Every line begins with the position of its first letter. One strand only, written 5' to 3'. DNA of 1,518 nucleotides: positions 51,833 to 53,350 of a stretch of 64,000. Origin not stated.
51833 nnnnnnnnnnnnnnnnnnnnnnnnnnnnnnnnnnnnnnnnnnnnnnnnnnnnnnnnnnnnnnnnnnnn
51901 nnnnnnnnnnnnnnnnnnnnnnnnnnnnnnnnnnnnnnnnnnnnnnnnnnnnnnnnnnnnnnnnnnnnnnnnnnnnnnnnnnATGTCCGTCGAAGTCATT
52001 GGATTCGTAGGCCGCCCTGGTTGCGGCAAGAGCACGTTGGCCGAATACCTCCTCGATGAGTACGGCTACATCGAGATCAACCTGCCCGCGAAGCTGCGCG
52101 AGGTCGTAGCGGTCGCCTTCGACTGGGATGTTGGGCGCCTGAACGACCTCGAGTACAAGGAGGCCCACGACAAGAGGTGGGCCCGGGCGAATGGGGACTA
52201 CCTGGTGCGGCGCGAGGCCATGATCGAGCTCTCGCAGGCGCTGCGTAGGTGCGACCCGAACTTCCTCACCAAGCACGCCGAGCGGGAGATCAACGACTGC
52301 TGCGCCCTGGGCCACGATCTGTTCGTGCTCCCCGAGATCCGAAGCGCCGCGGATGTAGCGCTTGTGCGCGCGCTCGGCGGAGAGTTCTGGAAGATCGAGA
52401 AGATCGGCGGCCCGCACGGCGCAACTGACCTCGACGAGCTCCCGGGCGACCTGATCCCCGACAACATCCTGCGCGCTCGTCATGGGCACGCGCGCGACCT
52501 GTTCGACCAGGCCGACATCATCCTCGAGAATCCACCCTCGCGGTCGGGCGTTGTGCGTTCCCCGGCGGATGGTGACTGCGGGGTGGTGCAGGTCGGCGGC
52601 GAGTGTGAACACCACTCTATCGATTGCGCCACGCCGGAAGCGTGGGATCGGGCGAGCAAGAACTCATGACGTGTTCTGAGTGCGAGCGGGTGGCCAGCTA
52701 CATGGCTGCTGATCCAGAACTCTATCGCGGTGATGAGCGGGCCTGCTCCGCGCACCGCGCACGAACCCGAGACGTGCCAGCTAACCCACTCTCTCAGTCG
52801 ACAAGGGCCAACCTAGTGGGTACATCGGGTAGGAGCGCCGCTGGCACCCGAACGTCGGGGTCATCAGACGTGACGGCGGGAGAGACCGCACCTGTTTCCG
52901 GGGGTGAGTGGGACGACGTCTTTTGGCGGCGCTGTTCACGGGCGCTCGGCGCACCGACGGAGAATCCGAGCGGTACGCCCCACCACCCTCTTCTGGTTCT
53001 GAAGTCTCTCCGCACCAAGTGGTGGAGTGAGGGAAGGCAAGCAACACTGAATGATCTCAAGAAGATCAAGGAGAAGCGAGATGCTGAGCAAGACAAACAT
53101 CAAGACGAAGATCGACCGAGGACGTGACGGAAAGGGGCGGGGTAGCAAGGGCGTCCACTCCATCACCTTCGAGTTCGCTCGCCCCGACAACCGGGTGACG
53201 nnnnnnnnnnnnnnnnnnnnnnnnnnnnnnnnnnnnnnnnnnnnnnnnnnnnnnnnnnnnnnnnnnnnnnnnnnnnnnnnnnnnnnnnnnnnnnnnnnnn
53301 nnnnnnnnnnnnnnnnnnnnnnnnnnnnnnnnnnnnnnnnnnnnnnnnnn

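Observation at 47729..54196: Cluster of translation-rescue and RNA-end-healing genes: Rnl2-like ligase, ArfB-like factor, MazG, P-loop kinase, HAD phosphatase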

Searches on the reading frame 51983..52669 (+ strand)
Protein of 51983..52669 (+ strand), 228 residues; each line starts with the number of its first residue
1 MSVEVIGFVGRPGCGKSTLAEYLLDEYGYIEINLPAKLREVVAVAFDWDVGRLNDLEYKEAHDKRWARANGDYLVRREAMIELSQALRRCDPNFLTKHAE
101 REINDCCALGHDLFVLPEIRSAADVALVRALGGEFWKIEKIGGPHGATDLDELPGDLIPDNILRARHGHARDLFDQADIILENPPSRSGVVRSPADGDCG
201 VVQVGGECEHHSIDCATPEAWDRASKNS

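Call 3: search_protein_families(library=pfam, proteins=[window:51983-52669:+], max_evalue=0.01)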
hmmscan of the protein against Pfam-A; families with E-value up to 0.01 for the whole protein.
window:51983-52669:+ (228 aa): 8 families
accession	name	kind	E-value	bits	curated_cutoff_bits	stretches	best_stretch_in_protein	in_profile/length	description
PF13671.12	AAA_33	-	0.0008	20.2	27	1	5-43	1-39/143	AAA domain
PF13207.12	AAA_17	-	0.0009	20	27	1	9-43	1-35/136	AAA domain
PF13238.12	AAA_18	-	0.0011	19.8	29.4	1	6-63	1-44/128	AAA domain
PF00005.33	ABC_tran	-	0.0015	19.6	25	1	4-27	12-35/137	ABC transporter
PF04275.20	P-mevalo_kinase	-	0.0021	18.4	33.8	0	10-129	3-109/114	Phosphomevalonate kinase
PF21448.3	DNMK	-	0.0053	16.8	27.1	0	6-84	3-74/232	Deoxynucleotide monophosphate kinase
PF00004.35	AAA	-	0.0067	17.3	21.2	0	8-38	3-35/131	ATPase family associated with various cellular activities (AAA)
PF00931.28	NB-ARC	-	0.0073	16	23.5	1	3-28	18-43/248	NB-ARC domain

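Call 4: search_protein_families(library=phrogs, proteins=[window:51983-52669:+], max_evalue=0.001)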
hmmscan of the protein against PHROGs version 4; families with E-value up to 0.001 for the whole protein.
window:51983-52669:+ (228 aa): 2 families
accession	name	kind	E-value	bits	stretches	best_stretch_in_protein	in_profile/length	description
phrog_139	-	other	2e-21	77.7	1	3-142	83-219/342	deoxynucleoside monophosphate kinase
phrog_10255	-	other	0.00081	20.2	1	4-78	2-75/230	kinase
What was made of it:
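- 51983..52669 (+): Divergent T4 gp1-type deoxynucleoside monophosphate kinase with a 45-aa Cys/His-containing C-terminal extension. phrog_139 2e-21 (call 4).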

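Call 6: search_protein_families(library=ncbifam, proteins=[window:51983-52669:+], max_evalue=0.01)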
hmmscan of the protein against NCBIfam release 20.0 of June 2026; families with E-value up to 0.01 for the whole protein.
window:51983-52669:+ (228 aa): 7 families
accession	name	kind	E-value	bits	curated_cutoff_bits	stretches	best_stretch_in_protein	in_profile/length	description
TIGR00152.1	TIGR00152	equivalog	0.00017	21.5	65.55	1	5-34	1-30/188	dephospho-CoA kinase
TIGR00231.1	small_GTP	domain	0.00068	19.5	42.5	1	5-31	5-31/164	GTP-binding protein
NF006743.0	PRK09270.1-2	equivalog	0.0015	17.6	227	1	4-28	29-53/217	nucleoside/nucleotide kinase family protein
TIGR01360.1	aden_kin_iso1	equivalog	0.0034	17.1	284.1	1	3-43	3-43/188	adenylate kinase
NF000355.4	ribo_prot_ABC_F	equivalog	0.005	15.8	380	1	4-33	29-58/499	ribosomal protection-like ABC-F family protein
TIGR03594.1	GTPase_EngA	equivalog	0.0052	15.8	306.7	1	6-49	178-221/432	ribosome biogenesis GTPase Der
TIGR01351.1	adk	subfamily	0.0082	15.8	168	0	8-42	4-38/212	adenylate kinase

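Call 13: search_solved_structures(query=window:51983-52669:+, max_evalue=5, show_alignments=2)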
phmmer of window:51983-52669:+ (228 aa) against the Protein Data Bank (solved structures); distinct sequences matched with E-value up to 5: 52.
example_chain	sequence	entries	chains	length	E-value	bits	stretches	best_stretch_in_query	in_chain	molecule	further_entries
5dn8_A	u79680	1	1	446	8e-05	25.7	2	6-93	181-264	GTPase Der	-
9bs0_W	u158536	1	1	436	0.004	20.1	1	8-49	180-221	GTPase Der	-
3j8g_X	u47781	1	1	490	0.0089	19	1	6-49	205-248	GTPase Der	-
2hjg_A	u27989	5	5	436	0.0091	19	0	8-49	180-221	GTP-binding protein engA | GTPase Der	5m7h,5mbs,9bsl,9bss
4dcs_A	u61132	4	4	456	0.01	18.8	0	8-49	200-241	GTP-BINDING PROTEIN ENGA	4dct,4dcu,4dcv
6xrs_A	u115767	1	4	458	0.015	18.2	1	5-106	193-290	GTPase Der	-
2bwj_A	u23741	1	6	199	0.044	16.7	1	4-44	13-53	ADENYLATE KINASE 5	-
7nhk_0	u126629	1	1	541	0.051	16.5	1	4-28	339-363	ABC-F type ribosomal protection protein Lsa(A)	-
1dek_A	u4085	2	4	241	0.076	15.9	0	9-54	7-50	DEOXYNUCLEOSIDE MONOPHOSPHATE KINASE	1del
8pvw_A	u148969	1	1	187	0.12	15.3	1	8-43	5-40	Adenylate kinase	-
37ap_A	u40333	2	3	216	0.13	15.2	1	8-42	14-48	Putative adenylate kinase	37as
9nlh_H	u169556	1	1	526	0.13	15.1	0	5-26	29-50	YheS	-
4jlo_A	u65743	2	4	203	0.16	14.9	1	5-43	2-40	Adenylate kinase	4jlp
4jky_A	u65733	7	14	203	0.16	14.9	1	5-43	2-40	Adenylate kinase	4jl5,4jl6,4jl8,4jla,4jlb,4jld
2rgx_A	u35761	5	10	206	0.16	14.9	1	5-43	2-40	Adenylate kinase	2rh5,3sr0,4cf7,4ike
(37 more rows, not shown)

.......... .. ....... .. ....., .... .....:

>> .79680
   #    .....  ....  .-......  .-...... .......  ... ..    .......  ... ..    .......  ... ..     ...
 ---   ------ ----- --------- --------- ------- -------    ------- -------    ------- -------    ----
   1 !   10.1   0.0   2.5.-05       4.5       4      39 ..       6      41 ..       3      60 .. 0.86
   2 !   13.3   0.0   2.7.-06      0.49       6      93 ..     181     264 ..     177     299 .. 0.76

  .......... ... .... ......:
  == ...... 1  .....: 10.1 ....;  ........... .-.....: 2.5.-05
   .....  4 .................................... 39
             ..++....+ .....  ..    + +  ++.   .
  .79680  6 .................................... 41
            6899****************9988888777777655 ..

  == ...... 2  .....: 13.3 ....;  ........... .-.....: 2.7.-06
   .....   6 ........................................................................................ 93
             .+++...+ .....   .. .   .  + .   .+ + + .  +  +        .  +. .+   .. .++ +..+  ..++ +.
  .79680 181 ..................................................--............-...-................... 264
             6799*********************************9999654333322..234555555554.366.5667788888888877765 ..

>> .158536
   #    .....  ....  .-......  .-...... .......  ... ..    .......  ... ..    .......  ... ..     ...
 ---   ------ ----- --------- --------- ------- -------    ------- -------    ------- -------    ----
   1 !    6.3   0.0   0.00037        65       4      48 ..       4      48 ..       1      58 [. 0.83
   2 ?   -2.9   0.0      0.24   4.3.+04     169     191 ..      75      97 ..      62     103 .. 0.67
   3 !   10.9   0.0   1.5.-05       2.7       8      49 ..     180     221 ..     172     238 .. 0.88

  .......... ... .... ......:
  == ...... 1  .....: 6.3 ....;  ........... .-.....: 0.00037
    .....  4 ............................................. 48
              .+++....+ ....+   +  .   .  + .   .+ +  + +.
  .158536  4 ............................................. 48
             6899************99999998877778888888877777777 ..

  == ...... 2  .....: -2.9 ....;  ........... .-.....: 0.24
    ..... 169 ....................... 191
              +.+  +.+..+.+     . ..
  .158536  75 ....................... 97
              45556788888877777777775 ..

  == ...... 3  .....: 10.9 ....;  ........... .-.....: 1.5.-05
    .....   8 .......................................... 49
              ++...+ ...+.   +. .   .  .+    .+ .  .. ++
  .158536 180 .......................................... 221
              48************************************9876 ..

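Call 51: find_homologous_proteins(query=window:51983-52669:+, max_evalue=0.001)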
Query window:51983-52669:+ (228 aa): 1 proteins with E <= 0.001 among 890 candidates.
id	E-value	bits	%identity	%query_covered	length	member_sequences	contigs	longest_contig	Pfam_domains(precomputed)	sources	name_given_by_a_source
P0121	1.9e-153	527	100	100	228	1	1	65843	-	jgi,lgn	-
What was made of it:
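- Tried and rejected: The word-indexed homologue search for the kinase returned only the protein itself (call 51).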

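Call 65: search_protein_representatives(protein=window:51983-52669:+)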
Query: 228 residues. Proteins with E-value up to 0.001 (for the whole library): 546; up to 1e-10: 22; up to 1e-30: 1. The best 150 are listed.
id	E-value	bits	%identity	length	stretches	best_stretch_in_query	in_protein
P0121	6.1e-154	526.9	100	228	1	1-228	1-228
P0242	2.0e-19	86.6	37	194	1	5-150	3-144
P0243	1.6e-17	80.4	35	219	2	5-108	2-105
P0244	3.3e-17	79.3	37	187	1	5-181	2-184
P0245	4.0e-16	75.8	32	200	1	1-183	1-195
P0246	1.6e-15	73.9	34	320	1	1-198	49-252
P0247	4.9e-14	69.0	30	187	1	5-181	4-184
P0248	2.0e-13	67.0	39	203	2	5-61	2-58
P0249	2.4e-13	66.7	34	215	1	4-147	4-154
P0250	4.8e-13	65.7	34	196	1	4-174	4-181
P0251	2.4e-12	63.4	31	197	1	5-181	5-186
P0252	7.1e-12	61.9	33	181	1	2-148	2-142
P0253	1.2e-11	61.1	31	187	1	3-180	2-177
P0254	1.6e-11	60.8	36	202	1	4-180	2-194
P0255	1.7e-11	60.7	36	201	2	4-60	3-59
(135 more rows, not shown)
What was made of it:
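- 51983..52669 (+): 546 relatives by exhaustive phmmer (call 65).
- Tried and rejected: The exhaustive search then found 546 relatives (call 65).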

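Call 67: search_solved_structures(query=A6, max_evalue=1, show_alignments=1)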
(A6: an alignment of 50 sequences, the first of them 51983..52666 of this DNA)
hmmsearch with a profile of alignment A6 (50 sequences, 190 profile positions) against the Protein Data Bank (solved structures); distinct sequences matched with E-value up to 1: 219 (the best 60 are shown).
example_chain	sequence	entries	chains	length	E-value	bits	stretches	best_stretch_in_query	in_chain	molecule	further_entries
1dek_A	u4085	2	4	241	2e-26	96.2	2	63-183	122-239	DEOXYNUCLEOSIDE MONOPHOSPHATE KINASE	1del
3ch4_B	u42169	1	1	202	5.4e-11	45.9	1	7-185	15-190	Phosphomevalonate kinase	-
9d2f_A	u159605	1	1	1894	9.1e-10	41.9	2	6-43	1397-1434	Adenylate kinase 9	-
9fqr_Xf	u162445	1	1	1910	3.4e-08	36.7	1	6-43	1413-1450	Cilia- and flagella-associated protein 276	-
7xnd_B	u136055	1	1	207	5.6e-08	36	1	5-184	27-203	Phosphomevalonate kinase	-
2grj_A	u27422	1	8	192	2.2e-06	30.8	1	2-32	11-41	Dephospho-CoA kinase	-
2if2_A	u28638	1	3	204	3.6e-06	30.1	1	6-25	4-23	Dephospho-CoA kinase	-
1uf9_A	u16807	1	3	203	5.7e-05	26.2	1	3-24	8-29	TT1252 protein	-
7nhk_0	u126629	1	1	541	6e-05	26.1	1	4-27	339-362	ABC-F type ribosomal protection protein Lsa(A)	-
6tmf_d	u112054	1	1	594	0.00013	25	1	3-28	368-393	ATPase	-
9fqr_G8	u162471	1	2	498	0.00031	23.8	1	8-45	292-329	Adenylate kinase 8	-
3ozx_A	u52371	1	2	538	0.00044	23.3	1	3-28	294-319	RNase L inhibitor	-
4cvn_A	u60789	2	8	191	0.00048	23.2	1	2-34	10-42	PUTATIVE ADENYLATE KINASE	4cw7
37ap_A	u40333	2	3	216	0.00071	22.6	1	6-42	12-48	Putative adenylate kinase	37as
6ha8_V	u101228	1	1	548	0.00085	22.4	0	4-22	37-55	Nucleotide-binding protein ExpZ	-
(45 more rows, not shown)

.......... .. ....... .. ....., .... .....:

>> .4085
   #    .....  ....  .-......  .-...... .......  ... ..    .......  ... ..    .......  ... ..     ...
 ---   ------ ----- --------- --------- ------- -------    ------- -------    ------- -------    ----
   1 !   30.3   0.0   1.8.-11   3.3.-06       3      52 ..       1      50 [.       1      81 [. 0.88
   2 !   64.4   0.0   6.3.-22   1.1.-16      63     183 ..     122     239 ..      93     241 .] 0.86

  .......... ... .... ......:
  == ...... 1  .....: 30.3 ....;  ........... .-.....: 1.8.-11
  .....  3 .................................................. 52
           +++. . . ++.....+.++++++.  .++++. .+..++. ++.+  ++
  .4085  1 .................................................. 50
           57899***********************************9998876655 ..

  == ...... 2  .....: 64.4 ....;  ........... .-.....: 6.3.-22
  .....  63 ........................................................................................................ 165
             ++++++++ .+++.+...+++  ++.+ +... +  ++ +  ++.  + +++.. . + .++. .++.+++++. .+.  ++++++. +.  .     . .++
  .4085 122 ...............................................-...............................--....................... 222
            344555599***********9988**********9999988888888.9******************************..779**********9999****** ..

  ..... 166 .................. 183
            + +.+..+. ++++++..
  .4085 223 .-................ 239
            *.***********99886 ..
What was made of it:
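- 51983..52669 (+): Family profile against 1DEK 2e-26 (call 67).
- On T4 gp1-type dNMP kinase (Pfam DNMK PF21448): Profile A6 against 1DEK 2e-26 (call 67).
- Closest known: T4 gp1 dNMP kinase with phage MazG/dNTP pyrophosphatases. Same: The kinase family profile hits 1DEK at 2e-26 (call 67).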

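Call 68: search_protein_families(library=pfam, alignment_id=A6, max_evalue=0.001)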
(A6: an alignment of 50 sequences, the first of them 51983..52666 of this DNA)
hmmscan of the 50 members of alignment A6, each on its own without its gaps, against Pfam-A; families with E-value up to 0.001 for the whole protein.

A. member 1, window:51983-52666:+ (228 aa): 2 families
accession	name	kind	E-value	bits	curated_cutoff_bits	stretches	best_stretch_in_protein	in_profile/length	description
PF13671.12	AAA_33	-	0.0008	20.2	27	0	5-43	1-39/143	AAA domain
PF13207.12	AAA_17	-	0.0009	20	27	0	9-43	1-35/136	AAA domain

B. families by the number of members that match (of 50 scanned): 7 families
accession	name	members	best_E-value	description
PF21448.3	DNMK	49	8.2e-22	Deoxynucleotide monophosphate kinase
PF13238.12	AAA_18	17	1.2e-07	AAA domain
PF13207.12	AAA_17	9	2.6e-06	AAA domain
PF04275.20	P-mevalo_kinase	9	5.9e-06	Phosphomevalonate kinase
PF13671.12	AAA_33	6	6.2e-05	AAA domain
PF13189.12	Cytidylate_kin2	1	2.6e-05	Cytidylate kinase-like family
PF00931.28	NB-ARC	1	0.00031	NB-ARC domain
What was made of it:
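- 51983..52669 (+): 49 of 50 relatives hit Pfam DNMK (call 68).
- Checked: The kinase is a dNMP kinase (calls 67, 68).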

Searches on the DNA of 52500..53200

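Call 101: search_rna_families(source=window, start=52500, end=53200, threshold=evalue, max_evalue=1)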
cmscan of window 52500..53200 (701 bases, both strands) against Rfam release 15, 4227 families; matches with E-value up to 1: 0.
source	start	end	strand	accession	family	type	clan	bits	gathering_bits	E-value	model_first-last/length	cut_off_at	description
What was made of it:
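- Tried and rejected: The 411-nt gap at 52670-53080 also has no Rfam match at E<=1 (call 101).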
